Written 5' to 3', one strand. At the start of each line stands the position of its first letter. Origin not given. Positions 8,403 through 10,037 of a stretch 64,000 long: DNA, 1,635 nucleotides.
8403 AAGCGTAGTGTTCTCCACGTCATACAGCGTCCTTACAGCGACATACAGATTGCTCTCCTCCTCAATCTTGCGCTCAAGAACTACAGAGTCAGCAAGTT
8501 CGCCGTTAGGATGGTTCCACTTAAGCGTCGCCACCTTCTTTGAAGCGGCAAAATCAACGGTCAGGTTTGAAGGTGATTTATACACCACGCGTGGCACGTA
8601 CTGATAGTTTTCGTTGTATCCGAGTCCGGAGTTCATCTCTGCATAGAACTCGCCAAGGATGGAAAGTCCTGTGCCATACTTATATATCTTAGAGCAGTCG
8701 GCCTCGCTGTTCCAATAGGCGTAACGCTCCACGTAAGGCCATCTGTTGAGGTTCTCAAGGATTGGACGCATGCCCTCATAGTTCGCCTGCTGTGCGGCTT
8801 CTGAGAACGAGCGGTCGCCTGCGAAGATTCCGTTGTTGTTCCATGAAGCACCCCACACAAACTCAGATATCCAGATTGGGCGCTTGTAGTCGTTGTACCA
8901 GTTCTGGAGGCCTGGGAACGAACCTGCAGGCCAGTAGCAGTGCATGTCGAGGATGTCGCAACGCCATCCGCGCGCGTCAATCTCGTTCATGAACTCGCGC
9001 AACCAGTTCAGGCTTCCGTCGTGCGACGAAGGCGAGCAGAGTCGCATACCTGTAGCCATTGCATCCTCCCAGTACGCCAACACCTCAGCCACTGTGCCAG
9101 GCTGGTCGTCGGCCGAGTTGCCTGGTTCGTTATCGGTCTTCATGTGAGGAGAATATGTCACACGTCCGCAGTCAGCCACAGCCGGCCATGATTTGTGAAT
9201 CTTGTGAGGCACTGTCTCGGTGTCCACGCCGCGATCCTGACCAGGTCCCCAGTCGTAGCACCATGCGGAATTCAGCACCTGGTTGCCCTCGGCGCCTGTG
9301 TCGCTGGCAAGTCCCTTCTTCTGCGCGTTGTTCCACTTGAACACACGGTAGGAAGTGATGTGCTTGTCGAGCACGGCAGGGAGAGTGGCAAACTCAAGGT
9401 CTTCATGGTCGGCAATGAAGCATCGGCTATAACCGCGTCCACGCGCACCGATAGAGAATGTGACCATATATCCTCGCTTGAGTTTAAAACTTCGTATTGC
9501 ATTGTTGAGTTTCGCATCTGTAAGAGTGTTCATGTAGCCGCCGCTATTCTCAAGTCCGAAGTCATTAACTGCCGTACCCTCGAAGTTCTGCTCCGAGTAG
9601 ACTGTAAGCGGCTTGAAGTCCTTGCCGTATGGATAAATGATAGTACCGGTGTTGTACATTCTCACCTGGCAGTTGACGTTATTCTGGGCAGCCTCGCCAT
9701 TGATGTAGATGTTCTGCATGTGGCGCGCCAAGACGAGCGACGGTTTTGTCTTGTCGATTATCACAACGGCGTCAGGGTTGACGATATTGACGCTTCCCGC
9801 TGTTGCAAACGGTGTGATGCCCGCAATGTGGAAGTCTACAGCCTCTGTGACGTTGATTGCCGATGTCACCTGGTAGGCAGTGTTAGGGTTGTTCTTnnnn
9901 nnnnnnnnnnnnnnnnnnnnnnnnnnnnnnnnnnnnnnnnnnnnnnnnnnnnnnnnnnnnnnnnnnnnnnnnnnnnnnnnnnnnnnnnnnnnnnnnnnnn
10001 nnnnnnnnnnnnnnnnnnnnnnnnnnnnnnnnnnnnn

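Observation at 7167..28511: Three giant paralogs share one N-terminal scaffold but carry different catalytic heads (glycosidase vs metallopeptidase)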

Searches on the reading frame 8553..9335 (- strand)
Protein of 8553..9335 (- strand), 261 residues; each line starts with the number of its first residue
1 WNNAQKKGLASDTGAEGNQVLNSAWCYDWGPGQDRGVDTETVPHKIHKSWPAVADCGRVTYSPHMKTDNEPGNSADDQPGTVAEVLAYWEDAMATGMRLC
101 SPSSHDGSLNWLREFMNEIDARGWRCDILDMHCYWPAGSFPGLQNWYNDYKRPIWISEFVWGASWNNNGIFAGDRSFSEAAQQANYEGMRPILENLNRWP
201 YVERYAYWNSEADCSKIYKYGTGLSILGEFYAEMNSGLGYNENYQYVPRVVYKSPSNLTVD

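Call 50: search_solved_structures(query=window:8553-9335:-, max_evalue=1, show_alignments=1)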
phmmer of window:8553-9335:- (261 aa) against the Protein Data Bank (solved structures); distinct sequences matched with E-value up to 1: 7.
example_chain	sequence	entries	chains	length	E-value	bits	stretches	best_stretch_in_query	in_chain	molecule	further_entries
6uaq_A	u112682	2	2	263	5.9e-13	51.9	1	22-213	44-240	Glyco_hydro_cc domain-containing protein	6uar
6ufl_A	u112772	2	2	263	1.5e-12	50.6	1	22-213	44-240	Glyco_hydro_cc domain-containing protein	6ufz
6uat_A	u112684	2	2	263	2e-12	50.2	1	68-213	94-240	Glyco_hydro_cc domain-containing protein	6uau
6uas_A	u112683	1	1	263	3.5e-12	49.4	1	22-213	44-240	Glycoside Hydrolase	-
6ubc_A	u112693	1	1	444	0.033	16.7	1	81-160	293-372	Glyco_hydro_cc domain-containing protein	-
6ubd_A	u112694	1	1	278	0.22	13.9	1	4-167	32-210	Glyco_hydro_cc domain-containing protein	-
5n86_A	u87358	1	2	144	0.25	13.7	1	202-243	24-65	Stabilin-2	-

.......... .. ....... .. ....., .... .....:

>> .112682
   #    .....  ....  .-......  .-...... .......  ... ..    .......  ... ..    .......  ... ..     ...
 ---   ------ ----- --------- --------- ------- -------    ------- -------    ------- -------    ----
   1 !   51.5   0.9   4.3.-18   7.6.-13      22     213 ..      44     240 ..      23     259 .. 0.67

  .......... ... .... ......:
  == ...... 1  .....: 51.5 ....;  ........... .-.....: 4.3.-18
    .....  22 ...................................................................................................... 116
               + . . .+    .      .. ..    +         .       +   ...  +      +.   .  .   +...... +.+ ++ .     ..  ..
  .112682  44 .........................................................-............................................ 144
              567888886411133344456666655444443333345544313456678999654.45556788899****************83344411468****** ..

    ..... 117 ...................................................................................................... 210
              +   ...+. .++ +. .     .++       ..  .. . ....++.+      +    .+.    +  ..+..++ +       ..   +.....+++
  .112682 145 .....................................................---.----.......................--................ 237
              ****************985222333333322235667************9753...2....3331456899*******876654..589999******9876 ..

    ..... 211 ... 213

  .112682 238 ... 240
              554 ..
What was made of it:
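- On PF11790 Glyco_hydro_cc / CAZy GH128 (clan GH-A): PDB GH128 chains match at E 6e-13 (call 50).
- The NEP and SE glutamates of P1 are retained against GH128 structure 6UAQ (call 50).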

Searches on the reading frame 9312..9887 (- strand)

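Call 46: search_protein_families(library=pfam, proteins=[window:9312-9887:-], max_evalue=1)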
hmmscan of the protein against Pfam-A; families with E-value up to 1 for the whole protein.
window:9312-9887:- (192 aa): 2 families
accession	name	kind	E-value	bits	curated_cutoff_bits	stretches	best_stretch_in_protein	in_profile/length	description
PF10893.13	Phage_186_Fil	-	0.12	12.5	25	1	72-94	11-33/56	Bacteriophage 186, Fil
PF03995.18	Inhibitor_I36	-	0.22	11.9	21.1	0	96-153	15-65/69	Peptidase inhibitor family I36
